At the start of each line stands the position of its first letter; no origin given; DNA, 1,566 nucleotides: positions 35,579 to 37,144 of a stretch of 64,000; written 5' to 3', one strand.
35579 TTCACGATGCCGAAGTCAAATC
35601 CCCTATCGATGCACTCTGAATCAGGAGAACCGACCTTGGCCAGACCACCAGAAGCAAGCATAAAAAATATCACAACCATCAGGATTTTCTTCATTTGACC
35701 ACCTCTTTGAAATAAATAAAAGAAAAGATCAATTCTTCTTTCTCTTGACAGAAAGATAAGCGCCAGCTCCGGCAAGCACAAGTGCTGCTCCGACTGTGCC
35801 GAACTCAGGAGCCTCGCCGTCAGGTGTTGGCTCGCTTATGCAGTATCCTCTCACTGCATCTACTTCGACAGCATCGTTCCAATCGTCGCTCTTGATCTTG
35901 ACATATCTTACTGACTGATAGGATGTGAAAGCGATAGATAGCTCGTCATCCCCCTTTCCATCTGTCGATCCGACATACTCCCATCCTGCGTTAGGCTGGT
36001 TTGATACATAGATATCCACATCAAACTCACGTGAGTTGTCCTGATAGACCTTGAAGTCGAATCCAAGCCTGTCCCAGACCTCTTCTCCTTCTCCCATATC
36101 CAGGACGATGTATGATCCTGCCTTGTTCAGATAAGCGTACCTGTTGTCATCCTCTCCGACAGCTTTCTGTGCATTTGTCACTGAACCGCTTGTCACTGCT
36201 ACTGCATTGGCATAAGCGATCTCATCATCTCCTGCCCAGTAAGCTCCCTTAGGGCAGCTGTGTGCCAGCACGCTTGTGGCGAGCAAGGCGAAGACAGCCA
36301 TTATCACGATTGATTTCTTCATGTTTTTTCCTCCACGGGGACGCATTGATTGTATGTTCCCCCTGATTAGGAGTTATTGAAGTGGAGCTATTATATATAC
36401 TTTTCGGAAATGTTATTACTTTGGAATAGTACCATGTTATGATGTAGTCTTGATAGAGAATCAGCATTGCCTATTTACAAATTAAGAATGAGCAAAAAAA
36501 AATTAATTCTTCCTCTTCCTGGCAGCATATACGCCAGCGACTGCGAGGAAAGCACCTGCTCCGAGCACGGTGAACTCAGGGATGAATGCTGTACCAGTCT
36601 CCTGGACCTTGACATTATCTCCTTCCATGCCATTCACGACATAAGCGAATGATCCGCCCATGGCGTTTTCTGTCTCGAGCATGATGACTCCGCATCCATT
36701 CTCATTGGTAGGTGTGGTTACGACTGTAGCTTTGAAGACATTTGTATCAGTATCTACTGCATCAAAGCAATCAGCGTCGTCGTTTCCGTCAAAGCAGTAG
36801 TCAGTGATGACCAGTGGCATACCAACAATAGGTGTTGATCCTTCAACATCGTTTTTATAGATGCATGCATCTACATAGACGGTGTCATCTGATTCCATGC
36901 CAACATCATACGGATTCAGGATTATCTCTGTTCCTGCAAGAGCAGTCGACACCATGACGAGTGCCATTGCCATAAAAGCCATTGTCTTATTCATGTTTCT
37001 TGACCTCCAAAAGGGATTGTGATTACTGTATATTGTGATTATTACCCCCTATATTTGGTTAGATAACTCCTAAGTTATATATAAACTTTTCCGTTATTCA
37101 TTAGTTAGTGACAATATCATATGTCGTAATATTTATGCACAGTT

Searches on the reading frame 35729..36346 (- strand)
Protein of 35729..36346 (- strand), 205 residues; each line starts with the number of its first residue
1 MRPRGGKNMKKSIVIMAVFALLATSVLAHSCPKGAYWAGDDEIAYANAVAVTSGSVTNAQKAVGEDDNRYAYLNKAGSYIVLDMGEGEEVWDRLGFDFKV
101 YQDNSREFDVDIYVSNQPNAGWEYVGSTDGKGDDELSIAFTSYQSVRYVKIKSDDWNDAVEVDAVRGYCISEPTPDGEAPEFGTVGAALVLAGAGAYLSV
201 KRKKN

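Call 3: search_protein_families(library=ncbifam, proteins=[window:35729-36346:-], max_evalue=0.1)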
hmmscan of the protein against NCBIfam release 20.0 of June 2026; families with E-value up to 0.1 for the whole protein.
window:35729-36346:- (205 aa): 3 families
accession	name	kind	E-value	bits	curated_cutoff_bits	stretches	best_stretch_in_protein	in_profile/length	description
TIGR01167.1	LPXTG_anchor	domain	0.0044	17.6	15.9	1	183-205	14-34/34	LPXTG cell wall anchor domain-containing protein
NF049913.1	FTN_0290_fam_lipo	equivalog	0.0044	17.3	170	1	99-151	66-119/154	FTL_1709 family lipoprotein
NF008028.1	PRK10759.1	equivalog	0.014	15.7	117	1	15-93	3-76/106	YfiM family lipoprotein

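Call 4: search_protein_families(library=pfam, proteins=[window:35729-36346:-], max_evalue=0.1)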
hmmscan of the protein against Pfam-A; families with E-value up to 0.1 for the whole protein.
window:35729-36346:- (205 aa): 2 families
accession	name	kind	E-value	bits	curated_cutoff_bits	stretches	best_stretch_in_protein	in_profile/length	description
PF00754.31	F5_F8_type_C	-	0.0028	18.2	28.2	1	58-158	13-117/127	F5/8 type C domain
PF00746.26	Gram_pos_anchor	-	0.075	13.4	20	1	182-205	19-41/43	LPXTG cell wall anchor motif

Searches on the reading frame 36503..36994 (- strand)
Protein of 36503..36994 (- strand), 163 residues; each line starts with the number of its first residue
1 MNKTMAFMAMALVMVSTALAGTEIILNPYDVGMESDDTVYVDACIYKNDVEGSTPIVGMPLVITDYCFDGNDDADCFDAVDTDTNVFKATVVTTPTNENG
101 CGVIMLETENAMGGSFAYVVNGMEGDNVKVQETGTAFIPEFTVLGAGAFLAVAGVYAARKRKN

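Call 3: search_protein_families(library=ncbifam, proteins=[window:36503-36994:-], max_evalue=0.1)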
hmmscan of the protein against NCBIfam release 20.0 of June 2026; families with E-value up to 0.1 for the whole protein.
window:36503-36994:- (163 aa): 2 families
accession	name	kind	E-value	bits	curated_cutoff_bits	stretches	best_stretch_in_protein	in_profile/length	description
TIGR01167.1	LPXTG_anchor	domain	0.0009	19.8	15.9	1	133-163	5-34/34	LPXTG cell wall anchor domain-containing protein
NF038121.1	PEP_CTERM_LEVG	equivalog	0.044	13.1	100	1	123-163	218-256/258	LEVG family PEP-CTERM protein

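Call 4: search_protein_families(library=pfam, proteins=[window:36503-36994:-], max_evalue=0.1)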
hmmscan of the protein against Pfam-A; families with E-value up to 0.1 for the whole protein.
window:36503-36994:- (163 aa): 2 families
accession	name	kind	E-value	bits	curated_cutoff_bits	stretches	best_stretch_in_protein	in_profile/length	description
PF00746.26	Gram_pos_anchor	-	0.032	14.6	20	1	133-163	12-42/43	LPXTG cell wall anchor motif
PF14466.11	PLCC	-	0.081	12.9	24.2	0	83-153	45-113/153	PLAT/LH2 and C2-like Ca2+-binding lipoprotein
